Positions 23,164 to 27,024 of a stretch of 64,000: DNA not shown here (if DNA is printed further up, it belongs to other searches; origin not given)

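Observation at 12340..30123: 13-gene operon combining tubulin-like and actin/Hsp70-like NTPases with a MotAB/ZorAB-like stator, vWA proteins, an LRR protein and exported hydrolases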

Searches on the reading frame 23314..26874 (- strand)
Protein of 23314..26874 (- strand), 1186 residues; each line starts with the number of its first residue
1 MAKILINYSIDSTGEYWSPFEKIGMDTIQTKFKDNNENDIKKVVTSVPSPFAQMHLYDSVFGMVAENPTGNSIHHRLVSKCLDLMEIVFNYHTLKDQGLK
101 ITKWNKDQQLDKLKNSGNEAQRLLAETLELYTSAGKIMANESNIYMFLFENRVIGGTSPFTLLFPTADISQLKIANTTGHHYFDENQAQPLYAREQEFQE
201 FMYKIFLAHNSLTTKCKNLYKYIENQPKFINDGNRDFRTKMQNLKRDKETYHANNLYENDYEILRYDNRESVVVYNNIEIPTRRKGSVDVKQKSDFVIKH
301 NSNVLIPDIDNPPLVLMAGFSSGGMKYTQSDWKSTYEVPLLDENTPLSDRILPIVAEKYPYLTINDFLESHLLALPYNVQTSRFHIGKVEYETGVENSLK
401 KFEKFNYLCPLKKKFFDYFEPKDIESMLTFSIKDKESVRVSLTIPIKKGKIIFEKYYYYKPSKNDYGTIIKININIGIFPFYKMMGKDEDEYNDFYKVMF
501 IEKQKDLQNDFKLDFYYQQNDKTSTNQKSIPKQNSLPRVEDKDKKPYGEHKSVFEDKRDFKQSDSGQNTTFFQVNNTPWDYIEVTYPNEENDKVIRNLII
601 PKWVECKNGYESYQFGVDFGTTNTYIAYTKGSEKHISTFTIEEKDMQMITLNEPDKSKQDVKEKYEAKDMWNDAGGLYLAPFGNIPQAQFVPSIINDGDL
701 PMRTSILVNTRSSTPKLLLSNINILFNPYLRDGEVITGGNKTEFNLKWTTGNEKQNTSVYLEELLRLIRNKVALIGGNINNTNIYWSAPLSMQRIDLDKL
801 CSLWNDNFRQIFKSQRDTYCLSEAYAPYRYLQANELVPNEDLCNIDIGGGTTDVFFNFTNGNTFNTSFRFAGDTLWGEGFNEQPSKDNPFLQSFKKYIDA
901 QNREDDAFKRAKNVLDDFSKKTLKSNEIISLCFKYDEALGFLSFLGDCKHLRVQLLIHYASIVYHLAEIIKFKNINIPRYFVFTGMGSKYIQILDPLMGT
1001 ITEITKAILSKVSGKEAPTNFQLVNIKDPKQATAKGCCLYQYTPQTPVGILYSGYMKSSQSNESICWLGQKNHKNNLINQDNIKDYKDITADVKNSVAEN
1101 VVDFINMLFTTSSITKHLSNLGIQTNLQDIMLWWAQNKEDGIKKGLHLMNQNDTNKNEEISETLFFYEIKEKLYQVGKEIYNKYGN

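Call 4: search_protein_families(library=pfam, max_evalue=0.1, proteins=[window:23314-26874:-])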
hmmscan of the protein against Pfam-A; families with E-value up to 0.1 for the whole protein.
window:23314-26874:- (1186 aa): 0 families

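Call 6: search_protein_families(library=padloc, max_evalue=0.01, proteins=[window:23314-26874:-])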
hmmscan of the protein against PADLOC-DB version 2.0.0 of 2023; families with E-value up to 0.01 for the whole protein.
window:23314-26874:- (1186 aa): 0 families

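Call 7: search_protein_families(library=ncbifam, max_evalue=0.01, proteins=[window:23314-26874:-])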
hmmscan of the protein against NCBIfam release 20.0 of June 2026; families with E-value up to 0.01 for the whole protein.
window:23314-26874:- (1186 aa): 0 families

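Call 15: find_homologous_proteins(query=window:23314-26874:-, max_evalue=0.001)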
Query window:23314-26874:- (1186 aa): 35 proteins with E <= 0.001 among 5508 candidates.
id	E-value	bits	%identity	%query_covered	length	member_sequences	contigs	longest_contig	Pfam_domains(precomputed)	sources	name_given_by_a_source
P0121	0.0e+0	2737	100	100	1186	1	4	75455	-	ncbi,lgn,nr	ncbi:MAG: hypothetical protein EAZ85_03080 [Bacteroidetes bacterium]|nr:MAG: hypothetical protein EA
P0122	0.0e+0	1467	56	100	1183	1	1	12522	-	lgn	-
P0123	2.2e-181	624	35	96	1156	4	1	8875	-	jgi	-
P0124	8.2e-158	546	32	100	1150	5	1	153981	-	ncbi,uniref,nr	ncbi:hypothetical protein I5M27_16805 [Adhaeribacter sp. BT258]|uniref:Uncharacterized protein n=1 T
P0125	1.2e-152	528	31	100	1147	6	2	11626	-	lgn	-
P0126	9.0e-123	430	30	98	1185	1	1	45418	-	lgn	-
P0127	7.5e-122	426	30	98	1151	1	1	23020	-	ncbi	-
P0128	2.2e-121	425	29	100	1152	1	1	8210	-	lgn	-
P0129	2.2e-109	385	28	96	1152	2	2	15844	-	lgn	-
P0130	5.4e-107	377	29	96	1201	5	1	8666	-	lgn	-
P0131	5.6e-101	357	29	96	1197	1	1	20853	-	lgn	-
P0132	2.4e-99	352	30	84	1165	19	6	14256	-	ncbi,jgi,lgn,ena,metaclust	jgi:hypothetical protein|metaclust:\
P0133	8.6e-99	350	30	84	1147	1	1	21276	-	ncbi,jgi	jgi:hypothetical protein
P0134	7.1e-98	347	29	84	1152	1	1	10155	-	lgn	-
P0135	9.0e-98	347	31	84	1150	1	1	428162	-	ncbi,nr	ncbi:MAG: hypothetical protein SFW35_00525 [Chitinophagales bacterium]|nr:hypothetical protein [Chit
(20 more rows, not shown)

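Call 20: find_related_loci(query=A1, collection=genome_contigs, flank=10000)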
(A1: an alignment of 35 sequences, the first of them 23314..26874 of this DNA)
Query A1 (1186 aa) in genome_contigs; peptide patterns used: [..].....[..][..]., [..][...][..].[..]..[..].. (x = any residue, [..] = any of these).
600 stretches matched a pattern (row limit reached: there are more); 13 encode a relative of the query (tblastn E <= 1e-3); 13 distinct loci.
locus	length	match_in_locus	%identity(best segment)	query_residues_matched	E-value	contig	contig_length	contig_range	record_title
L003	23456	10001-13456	30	1-1180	3e-168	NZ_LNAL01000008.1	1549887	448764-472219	Solirubrum puertoriconensis strain MC1A Contig_6, whole genome shotgun sequence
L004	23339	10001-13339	31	41-1180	2e-173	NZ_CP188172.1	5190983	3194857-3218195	Hymenobacter sp. 102 chromosome, complete genome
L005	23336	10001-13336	32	41-1180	7e-173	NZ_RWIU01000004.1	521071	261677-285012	Hymenobacter perfusus strain LMG 26000 NODE_4_length_521071_cov_70.203746, whole genome shotgun sequence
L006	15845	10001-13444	26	5-1169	1e-94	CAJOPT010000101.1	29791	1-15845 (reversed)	uncultured Prevotella sp. isolate Rumen_Coassembly_mag_372 genome assembly, contig: k87_17165280, whole genome shotgun s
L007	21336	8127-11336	27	37-1183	4e-92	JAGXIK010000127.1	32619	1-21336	MAG: Gillisia sp. isolate LH_M84 k141_635717, whole genome shotgun sequence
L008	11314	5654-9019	26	12-1169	6e-86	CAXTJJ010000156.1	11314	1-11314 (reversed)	MAG TPA_asm: uncultured Spirosoma sp. isolate public_SRR11456918_metawrap_bin.1 genome assembly, contig: public_SRR11456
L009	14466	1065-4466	24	1-1183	5e-80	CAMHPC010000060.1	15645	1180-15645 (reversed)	MAG: uncultured Prevotella sp. isolate SRR11784284_bin.27_metaWRAP_v1.3_MAG genome assembly, contig: ERZ12203208.1553, w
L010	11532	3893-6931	24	1-1053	5e-77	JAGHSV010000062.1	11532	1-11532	MAG: Candidatus Sodaliphilus aphodohippi isolate E3_0 c_000000521947, whole genome shotgun sequence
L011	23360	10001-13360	28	1-1181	7e-98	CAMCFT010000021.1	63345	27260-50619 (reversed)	MAG: Flavobacterium psychrophilum isolate MiH-22jul19-211 genome assembly, contig: MiH-22jul19-C659, whole genome shotgu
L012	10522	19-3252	24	11-1182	2e-68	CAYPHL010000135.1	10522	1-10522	MAG TPA_asm: uncultured Rikenellaceae bacterium isolate binchicken_co22_232 genome assembly, contig: NODE_6477_length_10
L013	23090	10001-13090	25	45-1128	4e-64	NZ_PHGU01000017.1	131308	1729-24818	Sphingobacterium paramultivorum strain w15 NODE_17_length_131308_cov_12.288_ID_33, whole genome shotgun sequence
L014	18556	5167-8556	30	1-1182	3e-143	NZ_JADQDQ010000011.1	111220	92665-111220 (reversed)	Hymenobacter jeongseonensis strain BT683 NODE_11_length_111220_cov_39.054533, whole genome shotgun sequence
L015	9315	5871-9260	27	42-1180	3e-112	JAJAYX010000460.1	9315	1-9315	MAG: Rudanella sp. isolate CAN_BIN22 c_000000109201, whole genome shotgun sequence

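Call 25: find_encoding_contigs(protein=P0122, flank=10000, max_places=2)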
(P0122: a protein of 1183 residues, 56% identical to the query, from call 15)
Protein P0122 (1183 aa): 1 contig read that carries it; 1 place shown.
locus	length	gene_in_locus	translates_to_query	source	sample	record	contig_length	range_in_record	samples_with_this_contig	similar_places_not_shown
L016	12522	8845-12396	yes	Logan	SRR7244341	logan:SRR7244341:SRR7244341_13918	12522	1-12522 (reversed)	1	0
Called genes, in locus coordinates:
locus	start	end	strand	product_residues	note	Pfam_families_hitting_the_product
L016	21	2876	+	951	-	PF13424:TPR_12 (faint), PF12770:CHAT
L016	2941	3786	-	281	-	-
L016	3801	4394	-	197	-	-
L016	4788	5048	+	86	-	-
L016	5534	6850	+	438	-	-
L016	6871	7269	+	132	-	-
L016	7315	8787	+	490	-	-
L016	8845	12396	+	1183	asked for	-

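Call 26: find_encoding_contigs(protein=P0126, flank=10000, max_places=2)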
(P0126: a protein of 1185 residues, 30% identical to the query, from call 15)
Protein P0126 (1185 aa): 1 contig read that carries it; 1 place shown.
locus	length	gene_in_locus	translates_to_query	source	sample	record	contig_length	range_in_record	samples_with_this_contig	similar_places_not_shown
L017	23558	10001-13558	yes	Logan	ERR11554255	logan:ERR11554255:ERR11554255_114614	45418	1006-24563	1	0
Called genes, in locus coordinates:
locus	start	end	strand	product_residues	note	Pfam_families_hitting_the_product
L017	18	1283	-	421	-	PF00696:AA_kinase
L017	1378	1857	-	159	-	PF00578:AhpC-TSA, PF08534:Redoxin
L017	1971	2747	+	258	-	PF00005:ABC_tran, PF12399:BCA_ABC_TP_C (faint)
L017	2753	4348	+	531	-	PF03321:GH3, PF23571:GH3_M, PF23572:GH3_C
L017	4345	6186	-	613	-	-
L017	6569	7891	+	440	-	-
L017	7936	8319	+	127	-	-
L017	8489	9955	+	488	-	PF13809:Tubulin_2 (weak)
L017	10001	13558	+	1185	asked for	-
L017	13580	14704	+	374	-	-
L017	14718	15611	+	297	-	-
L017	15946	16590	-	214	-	PF01810:LysE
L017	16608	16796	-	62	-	-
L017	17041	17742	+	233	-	PF00535:Glycos_transf_2, PF10111:Glyco_tranf_2_2 (weak), PF13641:Glyco_tranf_2_3 (faint)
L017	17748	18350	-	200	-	PF03803:Scramblase, PF04525:LOR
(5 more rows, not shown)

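Call 44: predict_structure(alignment_id=A1)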
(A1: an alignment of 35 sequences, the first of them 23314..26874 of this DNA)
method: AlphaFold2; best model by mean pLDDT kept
length: 1186 residues; sequences in the alignment: 35
mean_pLDDT: 82.0   pTM: 0.77
mean pLDDT of the five models: 82.0, 81.8, 80.3, 80.3, 77.9
residues with pLDDT >= 90: 374; 70-90: 625; 50-70: 135; < 50: 52
segments of 3 or more residues with pLDDT < 50: 1-24, 541-544, 561-563, 675-680, 732-734, 1075-1079
pLDDT, mean of each block of 10 residues (from residue 1): 40 44 51 54 62 81 86 87 93 87 88 83 76 69 88 89 85 83 88 88 88 89 84 75 79 74 89 87 80 91 84 91 83 85 82 84 93 89 92 61 76 93 94 87 96 94 87 90 89 91 67 87 73 64 52 78 63 89 85 85 93 92 89 88 93 85 73 47 72 87 85 75 79 56 78 79 95 93 92 84 91 90 88 85 90 90 88 89 85 90 83 81 82 86 88 93 94 91 87 88 95 92 82 88 68 76 79 53 74 87 91 89 76 72 82 62 89 89 80
secondary structure, 60 per line:
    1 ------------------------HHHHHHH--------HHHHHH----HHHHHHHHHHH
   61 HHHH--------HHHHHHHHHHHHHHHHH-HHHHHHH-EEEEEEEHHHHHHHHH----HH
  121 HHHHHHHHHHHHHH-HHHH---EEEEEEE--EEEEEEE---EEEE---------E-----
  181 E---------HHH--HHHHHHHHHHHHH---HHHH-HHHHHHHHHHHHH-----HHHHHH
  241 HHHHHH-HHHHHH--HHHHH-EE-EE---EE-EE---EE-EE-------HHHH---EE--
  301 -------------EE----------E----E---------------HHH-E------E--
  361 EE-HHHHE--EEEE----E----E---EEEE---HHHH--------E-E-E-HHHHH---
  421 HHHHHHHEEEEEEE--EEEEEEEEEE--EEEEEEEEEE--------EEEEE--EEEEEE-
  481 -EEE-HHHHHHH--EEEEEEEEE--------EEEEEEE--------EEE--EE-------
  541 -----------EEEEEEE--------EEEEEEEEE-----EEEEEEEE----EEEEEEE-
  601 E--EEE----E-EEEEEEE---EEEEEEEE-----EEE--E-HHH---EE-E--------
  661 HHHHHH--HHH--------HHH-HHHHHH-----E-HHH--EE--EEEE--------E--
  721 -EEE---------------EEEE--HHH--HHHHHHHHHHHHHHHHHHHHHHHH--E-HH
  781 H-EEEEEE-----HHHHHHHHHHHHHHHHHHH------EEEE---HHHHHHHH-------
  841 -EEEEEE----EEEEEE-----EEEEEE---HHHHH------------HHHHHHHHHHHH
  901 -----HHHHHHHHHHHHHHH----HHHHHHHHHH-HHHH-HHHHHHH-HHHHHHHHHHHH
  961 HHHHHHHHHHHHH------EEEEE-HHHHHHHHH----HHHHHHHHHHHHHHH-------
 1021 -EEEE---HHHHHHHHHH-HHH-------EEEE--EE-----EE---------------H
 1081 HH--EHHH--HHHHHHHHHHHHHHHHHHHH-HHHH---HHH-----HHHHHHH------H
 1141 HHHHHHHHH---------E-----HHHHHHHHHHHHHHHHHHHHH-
elements in order (helices of 4 or more, strands of 3 or more residues): H25-31 H40-45 H50-64 H73-89 H91-97 E99-105 H106-114 H119-134 H136-139 E143-149 E152-158 E162-165 H196-208 H212-215 H217-229 H235-246 H248-253 H256-260 H290-293 H364-367 E371-374 E388-391 H395-398 H413-417 H421-427 E428-434 E437-446 E449-458 E467-471 E474-479 E482-484 H486-492 E495-503 E512-518 E527-529 E552-558 E567-575 E581-588 E593-599 E604-606 E613-619 E623-630 E636-638 H661-666 H684-689 E706-709 E722-724 E740-743 H751-774 E783-788 H794-812 E819-822 H826-833 E842-847 E852-857 E863-868 H872-876 H889-900 H906-920 H925-934 H936-939 H941-947 H949-973 E980-984 H986-994 H999-1013 E1022-1025 H1029-1038 E1050-1053 H1091-1110 H1112-1115 H1127-1133 H1140-1149 H1165-1185

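Call 47: search_solved_structures(query=A1, max_evalue=1, show_alignments=2)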
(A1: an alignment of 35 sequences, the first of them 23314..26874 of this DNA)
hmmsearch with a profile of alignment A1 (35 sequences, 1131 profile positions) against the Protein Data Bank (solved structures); distinct sequences matched with E-value up to 1: 15.
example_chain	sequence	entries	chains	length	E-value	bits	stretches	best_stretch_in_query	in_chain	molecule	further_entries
7bvy_A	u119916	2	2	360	9.9e-06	27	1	799-893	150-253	Cell shape determining protein MreB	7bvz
7zpt_M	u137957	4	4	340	0.00025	22.3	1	801-850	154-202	Cell shape-determining protein MreB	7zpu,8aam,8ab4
8azg_M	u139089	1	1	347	0.00026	22.3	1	801-850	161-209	Cell shape-determining protein MreB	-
4czf_A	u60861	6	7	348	0.00034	21.9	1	801-852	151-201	ROD SHAPE-DETERMINING PROTEIN MREB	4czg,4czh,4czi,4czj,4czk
4czl_A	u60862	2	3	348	0.00034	21.9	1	801-852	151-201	ROD SHAPE-DETERMINING PROTEIN MREB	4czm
4cze_A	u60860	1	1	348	0.00035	21.8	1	801-852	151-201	ROD SHAPE-DETERMINING PROTEIN MREB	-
1jce_A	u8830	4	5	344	0.0044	18.2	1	796-836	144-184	ROD SHAPE-DETERMINING PROTEIN MREB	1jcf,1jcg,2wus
8r2n_A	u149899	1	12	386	0.0087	17.2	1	797-851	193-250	Actin/actin family protein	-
7q6d_A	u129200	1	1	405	0.13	13.3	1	798-834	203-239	Cell division protein FtsA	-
7q6g_A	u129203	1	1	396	0.14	13.2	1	798-834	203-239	Cell division protein FtsA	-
1rh8_A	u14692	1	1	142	0.15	13.1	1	302-363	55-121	Piccolo protein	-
1u6z_A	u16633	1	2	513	0.29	12.2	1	800-831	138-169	Exopolyphosphatase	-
2flo_A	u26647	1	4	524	0.29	12.1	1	800-831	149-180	Exopolyphosphatase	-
8jgx_A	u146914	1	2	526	0.38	11.8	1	794-831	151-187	Exopolyphosphatase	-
8jgw_A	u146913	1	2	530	0.73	10.8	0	801-831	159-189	Exopolyphosphatase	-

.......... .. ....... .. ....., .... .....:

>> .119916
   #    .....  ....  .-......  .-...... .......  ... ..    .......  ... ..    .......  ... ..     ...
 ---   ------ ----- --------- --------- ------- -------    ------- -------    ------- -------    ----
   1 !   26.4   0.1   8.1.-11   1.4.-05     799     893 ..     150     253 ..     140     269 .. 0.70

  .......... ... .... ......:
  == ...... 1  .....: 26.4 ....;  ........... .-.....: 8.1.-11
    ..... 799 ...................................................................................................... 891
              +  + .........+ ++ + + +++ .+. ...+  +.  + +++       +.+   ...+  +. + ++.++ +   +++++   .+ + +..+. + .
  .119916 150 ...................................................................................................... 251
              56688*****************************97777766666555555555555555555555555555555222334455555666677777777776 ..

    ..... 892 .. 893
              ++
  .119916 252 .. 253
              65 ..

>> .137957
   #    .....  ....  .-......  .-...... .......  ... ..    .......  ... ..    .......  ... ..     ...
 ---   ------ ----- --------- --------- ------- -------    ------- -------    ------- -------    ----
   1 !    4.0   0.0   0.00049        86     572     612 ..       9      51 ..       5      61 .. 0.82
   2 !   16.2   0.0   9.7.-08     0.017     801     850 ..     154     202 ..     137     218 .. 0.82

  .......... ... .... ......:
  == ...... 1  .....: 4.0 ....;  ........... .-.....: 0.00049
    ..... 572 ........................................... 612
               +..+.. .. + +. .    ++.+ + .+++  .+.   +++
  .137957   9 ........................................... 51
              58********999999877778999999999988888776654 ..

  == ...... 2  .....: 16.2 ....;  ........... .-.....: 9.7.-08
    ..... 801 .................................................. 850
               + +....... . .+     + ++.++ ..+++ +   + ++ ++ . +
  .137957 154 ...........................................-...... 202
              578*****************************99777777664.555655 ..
